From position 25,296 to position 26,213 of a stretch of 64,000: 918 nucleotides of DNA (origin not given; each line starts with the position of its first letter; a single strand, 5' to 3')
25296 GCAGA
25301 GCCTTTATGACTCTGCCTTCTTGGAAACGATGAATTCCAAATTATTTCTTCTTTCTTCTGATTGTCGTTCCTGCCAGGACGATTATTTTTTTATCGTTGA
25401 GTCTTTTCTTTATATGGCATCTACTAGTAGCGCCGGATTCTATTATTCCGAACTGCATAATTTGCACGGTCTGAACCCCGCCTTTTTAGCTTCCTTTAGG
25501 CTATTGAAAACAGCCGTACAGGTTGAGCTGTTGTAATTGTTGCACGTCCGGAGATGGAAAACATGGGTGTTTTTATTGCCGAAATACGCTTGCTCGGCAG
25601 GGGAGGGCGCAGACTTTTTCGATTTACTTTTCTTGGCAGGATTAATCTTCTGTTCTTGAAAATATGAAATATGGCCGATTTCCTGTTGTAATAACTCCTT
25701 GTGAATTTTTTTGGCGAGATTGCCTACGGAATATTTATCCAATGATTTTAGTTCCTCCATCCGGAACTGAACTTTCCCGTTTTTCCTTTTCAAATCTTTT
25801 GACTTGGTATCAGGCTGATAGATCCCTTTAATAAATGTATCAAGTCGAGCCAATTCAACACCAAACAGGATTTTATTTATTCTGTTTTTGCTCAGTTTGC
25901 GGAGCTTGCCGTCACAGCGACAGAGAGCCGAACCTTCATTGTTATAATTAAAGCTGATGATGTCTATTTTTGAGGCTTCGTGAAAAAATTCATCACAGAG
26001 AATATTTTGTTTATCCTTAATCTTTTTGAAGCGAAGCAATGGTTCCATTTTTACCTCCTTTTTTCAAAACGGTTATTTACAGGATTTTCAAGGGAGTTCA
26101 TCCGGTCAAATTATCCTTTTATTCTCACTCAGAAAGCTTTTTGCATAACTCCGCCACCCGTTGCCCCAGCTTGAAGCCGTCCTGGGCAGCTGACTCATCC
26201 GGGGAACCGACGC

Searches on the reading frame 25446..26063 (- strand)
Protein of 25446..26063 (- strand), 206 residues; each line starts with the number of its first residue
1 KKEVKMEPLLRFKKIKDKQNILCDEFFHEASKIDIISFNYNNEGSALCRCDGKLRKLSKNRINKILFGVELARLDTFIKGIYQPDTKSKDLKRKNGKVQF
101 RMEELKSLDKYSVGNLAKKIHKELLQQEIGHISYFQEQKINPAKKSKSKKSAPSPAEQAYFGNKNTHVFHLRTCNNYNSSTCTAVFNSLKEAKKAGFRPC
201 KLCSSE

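Call 77: search_protein_families(library=pfam, proteins=[window:25446-26063:-], max_evalue=0.0001)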
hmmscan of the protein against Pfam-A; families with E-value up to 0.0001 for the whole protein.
window:25446-26063:- (206 aa): 1 family
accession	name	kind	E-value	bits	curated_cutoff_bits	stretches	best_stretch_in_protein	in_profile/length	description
PF02805.21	Ada_Zn_binding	-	1.5e-06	28.5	23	1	153-204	11-63/65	Metal binding domain of Ada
